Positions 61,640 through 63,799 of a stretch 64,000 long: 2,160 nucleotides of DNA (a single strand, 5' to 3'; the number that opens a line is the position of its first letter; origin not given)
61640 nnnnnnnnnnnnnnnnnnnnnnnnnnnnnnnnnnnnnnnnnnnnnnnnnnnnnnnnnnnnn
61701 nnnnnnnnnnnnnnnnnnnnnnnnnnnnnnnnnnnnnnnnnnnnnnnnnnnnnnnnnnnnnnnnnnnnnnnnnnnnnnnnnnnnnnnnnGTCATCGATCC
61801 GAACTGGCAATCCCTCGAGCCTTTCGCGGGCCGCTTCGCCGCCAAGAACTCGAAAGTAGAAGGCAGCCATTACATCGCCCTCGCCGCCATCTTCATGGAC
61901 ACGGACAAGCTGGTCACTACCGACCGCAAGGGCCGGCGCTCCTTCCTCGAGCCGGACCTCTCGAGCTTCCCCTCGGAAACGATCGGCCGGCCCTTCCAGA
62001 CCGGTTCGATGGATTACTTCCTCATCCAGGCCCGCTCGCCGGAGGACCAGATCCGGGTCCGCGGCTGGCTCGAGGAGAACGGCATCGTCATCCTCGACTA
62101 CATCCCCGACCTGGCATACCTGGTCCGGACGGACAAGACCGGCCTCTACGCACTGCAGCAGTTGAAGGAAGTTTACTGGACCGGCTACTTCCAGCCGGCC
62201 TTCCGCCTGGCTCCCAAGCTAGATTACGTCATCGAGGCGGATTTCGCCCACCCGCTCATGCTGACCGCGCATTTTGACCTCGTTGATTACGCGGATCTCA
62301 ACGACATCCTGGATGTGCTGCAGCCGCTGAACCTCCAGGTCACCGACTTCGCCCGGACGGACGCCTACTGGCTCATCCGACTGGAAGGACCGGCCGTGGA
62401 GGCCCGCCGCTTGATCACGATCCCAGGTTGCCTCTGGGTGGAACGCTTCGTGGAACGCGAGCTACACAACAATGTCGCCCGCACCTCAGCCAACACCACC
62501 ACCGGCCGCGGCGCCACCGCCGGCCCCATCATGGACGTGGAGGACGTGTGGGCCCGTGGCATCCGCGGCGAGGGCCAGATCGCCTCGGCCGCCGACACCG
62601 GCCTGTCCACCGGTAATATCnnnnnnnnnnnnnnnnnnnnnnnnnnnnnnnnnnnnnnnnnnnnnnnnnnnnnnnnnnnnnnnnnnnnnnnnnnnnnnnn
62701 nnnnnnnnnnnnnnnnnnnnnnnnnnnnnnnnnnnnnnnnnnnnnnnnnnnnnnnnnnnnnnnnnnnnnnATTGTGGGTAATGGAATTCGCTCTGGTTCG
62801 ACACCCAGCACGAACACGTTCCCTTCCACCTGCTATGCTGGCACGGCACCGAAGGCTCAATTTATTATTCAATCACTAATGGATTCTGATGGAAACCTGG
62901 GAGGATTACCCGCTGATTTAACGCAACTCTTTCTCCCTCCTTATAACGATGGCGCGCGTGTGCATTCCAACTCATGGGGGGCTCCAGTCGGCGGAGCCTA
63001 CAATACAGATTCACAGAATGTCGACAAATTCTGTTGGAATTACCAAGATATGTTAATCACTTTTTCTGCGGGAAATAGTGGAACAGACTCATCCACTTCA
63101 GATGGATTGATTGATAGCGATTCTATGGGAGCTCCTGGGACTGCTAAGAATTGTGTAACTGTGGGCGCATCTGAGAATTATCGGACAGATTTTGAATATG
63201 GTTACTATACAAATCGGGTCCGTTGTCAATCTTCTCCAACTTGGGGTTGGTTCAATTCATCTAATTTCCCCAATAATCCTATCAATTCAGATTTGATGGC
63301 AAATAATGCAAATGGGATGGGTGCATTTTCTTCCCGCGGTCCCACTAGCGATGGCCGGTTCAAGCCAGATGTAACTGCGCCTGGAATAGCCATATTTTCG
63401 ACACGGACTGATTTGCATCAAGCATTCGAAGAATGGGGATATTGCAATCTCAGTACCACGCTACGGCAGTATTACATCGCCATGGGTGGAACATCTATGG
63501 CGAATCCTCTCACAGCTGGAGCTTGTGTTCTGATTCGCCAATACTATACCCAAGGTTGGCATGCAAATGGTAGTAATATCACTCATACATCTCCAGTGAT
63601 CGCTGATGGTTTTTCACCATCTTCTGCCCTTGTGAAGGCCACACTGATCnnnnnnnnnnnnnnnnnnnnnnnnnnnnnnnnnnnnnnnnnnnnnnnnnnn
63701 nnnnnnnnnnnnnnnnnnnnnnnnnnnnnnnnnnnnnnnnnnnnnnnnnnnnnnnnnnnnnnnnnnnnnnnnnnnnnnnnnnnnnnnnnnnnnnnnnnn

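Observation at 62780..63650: S8 protease gene is a GC mosaic: the catalytic core is about 45% GC inside a 66% GC gene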

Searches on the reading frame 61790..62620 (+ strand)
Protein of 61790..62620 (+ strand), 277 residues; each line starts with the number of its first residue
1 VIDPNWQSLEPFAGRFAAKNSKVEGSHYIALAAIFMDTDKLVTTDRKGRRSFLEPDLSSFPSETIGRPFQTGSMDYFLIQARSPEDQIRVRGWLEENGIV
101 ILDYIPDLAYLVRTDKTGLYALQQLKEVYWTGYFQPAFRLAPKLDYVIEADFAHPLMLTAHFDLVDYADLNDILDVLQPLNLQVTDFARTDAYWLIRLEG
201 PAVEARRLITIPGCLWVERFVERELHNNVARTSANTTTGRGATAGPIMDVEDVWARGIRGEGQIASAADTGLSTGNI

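Call 17: find_related_loci(query=A1, collection=genome_contigs, flank=10000)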
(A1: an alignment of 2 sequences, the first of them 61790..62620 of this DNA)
Query A1 (277 aa) in genome_contigs; peptide patterns used: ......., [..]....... (x = any residue, [..] = any of these).
118 stretches matched a pattern; 20 encode a relative of the query (tblastn E <= 1e-3); 20 distinct loci.
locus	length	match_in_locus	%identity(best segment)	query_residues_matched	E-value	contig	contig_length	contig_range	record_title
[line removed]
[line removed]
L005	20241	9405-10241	54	1-277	3e-94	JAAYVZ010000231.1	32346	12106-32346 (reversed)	MAG: Holophagae bacterium isolate AS4AglBPMA_38 36332_AS4A, whole genome shotgun sequence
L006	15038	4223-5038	53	1-269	1e-93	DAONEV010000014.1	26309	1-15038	MAG TPA_asm: Thermoanaerobaculaceae bacterium isolate AMR_MDS_3860 NODE_1866_length_26309_cov_5.049745, whole genome sho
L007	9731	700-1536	52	1-277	2e-93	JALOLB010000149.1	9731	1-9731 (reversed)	MAG: Thermoanaerobaculaceae bacterium isolate Prado014 scaffold_12534, whole genome shotgun sequence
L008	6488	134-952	51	1-275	7e-81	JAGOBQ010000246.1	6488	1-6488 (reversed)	MAG: Thermoanaerobaculia bacterium isolate Go_UH_bin_178 Go_UH_20426_length_6488_cov_4.311429, whole genome shotgun sequ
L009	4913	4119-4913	51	1-267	1e-78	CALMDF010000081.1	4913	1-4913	MAG TPA_asm: uncultured Holophagales bacterium isolate SRR5468106_bin.27_CONCOCT_v1.1_MAG genome assembly, contig: ERZ78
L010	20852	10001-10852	48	1-277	1e-76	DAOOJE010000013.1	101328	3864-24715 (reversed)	MAG TPA_asm: Thermoanaerobaculaceae bacterium isolate AMR_MDS_2761 NODE_229_length_101328_cov_22.263032, whole genome sh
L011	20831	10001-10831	51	1-277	7e-77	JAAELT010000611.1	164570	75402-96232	MAG: bacterium isolate Bpl_12 BplG_CONTIG5641986, whole genome shotgun sequence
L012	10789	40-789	53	28-277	7e-75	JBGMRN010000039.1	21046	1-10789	MAG: Thermoanaerobaculales bacterium isolate N04_metabat2_bin.17 NODE_715_length_21046_cov_8.103997, whole genome shotgu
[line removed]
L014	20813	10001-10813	46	1-277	8e-71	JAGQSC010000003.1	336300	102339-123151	MAG: Acidobacteria bacterium isolate HKST-UBA04 k127_22871, whole genome shotgun sequence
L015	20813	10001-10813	45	2-277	4e-70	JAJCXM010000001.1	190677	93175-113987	MAG: Holophagae bacterium isolate OFTM365 OFTM365_0, whole genome shotgun sequence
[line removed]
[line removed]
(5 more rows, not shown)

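Call 18: find_related_loci(query=A1, collection=metagenome_contigs, flank=10000)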
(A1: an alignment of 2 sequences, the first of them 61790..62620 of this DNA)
Query A1 (277 aa) in metagenome_contigs; peptide patterns used: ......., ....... (x = any residue, [..] = any of these).
600 stretches matched a pattern (row limit reached: there are more); 1 encode a relative of the query (tblastn E <= 1e-3); 1 distinct loci.
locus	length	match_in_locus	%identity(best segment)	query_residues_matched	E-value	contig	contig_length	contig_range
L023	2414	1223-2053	93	1-277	0e+0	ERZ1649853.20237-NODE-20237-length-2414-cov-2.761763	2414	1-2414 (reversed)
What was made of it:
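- Tried and rejected: The 3' crossover therefore could not be mapped (call 18).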

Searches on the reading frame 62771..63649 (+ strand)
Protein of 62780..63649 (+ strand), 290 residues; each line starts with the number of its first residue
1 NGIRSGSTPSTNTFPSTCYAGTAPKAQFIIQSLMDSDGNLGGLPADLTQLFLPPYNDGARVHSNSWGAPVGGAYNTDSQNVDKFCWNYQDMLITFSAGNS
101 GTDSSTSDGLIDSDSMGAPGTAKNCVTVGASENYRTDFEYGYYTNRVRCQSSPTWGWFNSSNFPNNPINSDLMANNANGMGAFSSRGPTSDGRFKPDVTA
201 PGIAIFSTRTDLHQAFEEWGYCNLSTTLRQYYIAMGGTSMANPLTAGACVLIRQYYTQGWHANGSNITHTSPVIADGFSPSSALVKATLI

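Call 8: find_homologous_proteins(query=window:62780-63649:+)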
Query window:62780-63649:+ (290 aa): 134 proteins with E <= 0.001 among 614 candidates; the best 120 are listed.
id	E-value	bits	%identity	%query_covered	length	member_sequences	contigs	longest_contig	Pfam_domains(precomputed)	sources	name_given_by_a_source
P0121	1.4e-101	358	59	100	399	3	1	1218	PF00082.28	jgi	-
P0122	1.5e-64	236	49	93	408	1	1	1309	PF00082.28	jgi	jgi:serine protease AprX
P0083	2.8e-63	232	49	93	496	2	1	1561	PF00082.28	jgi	jgi:serine protease AprX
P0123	1.4e-60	223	48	93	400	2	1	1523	PF00082.28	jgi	jgi:hypothetical protein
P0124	6.3e-60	221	48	94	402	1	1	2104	PF00082.28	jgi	jgi:subtilisin family serine protease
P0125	5.1e-58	215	49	93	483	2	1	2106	PF00082.28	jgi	jgi:serine protease AprX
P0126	1.2e-57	214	46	93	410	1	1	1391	PF00082.28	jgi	jgi:serine protease AprX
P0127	5.5e-55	205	45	93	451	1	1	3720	PF00082.28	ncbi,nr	ncbi:MAG TPA: S8 family serine peptidase [Thermoanaerobaculia bacterium]|nr:S8 family serine peptida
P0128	1.6e-54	203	42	100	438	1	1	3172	PF00082.28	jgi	jgi:subtilisin family serine protease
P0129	1.6e-54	203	46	92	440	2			PF00082.28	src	-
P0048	7.3e-54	201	43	86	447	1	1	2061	PF00082.28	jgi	jgi:hypothetical protein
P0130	1.1e-53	201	45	93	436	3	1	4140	PF00082.28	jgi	jgi:hypothetical protein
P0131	4.1e-53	199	46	93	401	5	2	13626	PF00082.28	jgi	jgi:hypothetical protein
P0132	4.7e-53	199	44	94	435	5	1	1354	PF00082.28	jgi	jgi:hypothetical protein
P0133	5.5e-53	198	45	89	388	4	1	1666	PF00082.28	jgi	jgi:serine protease AprX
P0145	6.1e-49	185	71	41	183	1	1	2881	PF00082.28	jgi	jgi:subtilisin family serine protease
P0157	7.5e-46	175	68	41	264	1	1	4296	PF00082.28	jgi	jgi:hypothetical protein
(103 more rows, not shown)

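Call 49: find_related_loci(query=window:62771-63631:+, collection=viral_contigs, flank=3000)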
Query window:62771-63631:+ (287 aa) in viral_contigs; peptide patterns used: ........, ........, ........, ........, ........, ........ (x = any residue, [..] = any of these).
No stretch of DNA in the collection matches any of the patterns.

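Call 50: search_dna_similar(query=window:62771-63631:+, collection=plasmids, mode=protein, max_rows=8)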
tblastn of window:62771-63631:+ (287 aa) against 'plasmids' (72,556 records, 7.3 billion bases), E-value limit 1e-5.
Records with a match: 17; places in all: 18; records where one place covers at least 80% of the query: 5.
Best place of each record, by identity: <60% 17.
By first word of the organism name: Streptomyces 10; Bacillus 2; Methanohalobium 1; Azospirillum 1; Chondrinema 1; Pseudalkalibacillus 1; Cupriavidus 1.
By predicted mobility (MOB-suite, as given by PLSDB): non-mobilizable 13; conjugative 2; mobilizable 2.
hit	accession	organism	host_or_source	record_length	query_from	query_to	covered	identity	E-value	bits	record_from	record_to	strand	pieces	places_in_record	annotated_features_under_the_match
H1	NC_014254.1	Methanohalobium evestigatum Z-7303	-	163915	1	261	91%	37.2%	4e-35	140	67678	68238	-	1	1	S-layer protein domain-containing protein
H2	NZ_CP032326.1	Azospirillum argentinense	soil sample,Agricultural field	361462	24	259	82%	38.1%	2e-22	131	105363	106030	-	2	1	S8 family serine peptidase (x2)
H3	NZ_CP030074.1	Streptomyces cadmiisoli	Whole organism,soil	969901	1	259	90%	26.8%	3e-7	59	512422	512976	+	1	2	S8 family serine peptidase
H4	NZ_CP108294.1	Streptomyces sp. NBC_00028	-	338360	24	259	82%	27.6%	2e-7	60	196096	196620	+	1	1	S8 family peptidase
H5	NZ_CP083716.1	Bacillus velezensis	cell culture,Meju, fermented soybean ...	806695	22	261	84%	26.9%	5e-7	58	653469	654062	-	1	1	S8 family peptidase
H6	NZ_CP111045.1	Chondrinema litorale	Seaweed,red alga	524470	58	263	72%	28.2%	8e-7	57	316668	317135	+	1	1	MBG domain-containing protein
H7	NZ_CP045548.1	Streptomyces sp. SYP-A7193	cell culture,soil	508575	178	264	30%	37.5%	6e-6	55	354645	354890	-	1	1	S8 family serine peptidase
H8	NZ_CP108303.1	Streptomyces sp. NBC_00019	-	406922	178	259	29%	39.8%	2e-7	60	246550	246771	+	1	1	S8 family serine peptidase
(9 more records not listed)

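Call 51: search_dna_similar(query=window:62771-63631:+, collection=phages, mode=protein, max_rows=8)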
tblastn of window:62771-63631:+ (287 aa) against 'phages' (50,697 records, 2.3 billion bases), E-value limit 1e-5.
No match.
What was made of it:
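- On Recombinant mosaic gene: Nothing matched in phages or viral contigs, and plasmid matches were at most 38% identical (calls 49-51).
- There are no phage or viral-contig matches, and plasmid matches are at most 38% identical (calls 49-51).
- Tried and rejected: I also searched viral contigs, plasmids and phages (calls 49-51).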

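Call 52: find_encoding_contigs(protein=P0145, flank=3000, max_places=1)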
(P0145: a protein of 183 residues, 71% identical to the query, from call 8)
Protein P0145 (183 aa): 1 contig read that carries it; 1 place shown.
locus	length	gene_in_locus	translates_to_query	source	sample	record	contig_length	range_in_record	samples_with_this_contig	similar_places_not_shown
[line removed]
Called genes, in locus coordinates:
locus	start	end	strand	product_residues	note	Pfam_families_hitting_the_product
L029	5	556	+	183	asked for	PF00082:Peptidase_S8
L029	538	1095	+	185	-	-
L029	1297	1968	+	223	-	-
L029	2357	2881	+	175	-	?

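Call 53: find_encoding_contigs(protein=P0157, flank=3000, max_places=1)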
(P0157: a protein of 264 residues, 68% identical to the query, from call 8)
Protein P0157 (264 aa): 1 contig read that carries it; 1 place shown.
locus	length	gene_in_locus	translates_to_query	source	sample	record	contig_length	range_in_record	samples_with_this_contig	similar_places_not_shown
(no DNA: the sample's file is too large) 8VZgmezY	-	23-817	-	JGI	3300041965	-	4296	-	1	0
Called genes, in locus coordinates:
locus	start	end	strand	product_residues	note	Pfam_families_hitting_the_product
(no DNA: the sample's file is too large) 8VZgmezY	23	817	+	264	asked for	PF00082:Peptidase_S8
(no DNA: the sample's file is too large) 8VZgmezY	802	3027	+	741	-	-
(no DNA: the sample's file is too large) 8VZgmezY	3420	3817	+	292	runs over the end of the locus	?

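Call 54: find_encoding_contigs(protein=P0121, flank=3000, max_places=1)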
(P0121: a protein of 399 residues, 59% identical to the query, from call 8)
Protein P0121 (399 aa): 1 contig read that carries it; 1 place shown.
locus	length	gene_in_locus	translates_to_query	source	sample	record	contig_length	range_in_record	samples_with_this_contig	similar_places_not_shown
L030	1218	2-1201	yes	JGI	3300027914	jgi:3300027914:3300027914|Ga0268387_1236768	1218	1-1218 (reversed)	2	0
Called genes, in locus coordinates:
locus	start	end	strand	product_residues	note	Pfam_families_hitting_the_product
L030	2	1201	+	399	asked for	PF00082:Peptidase_S8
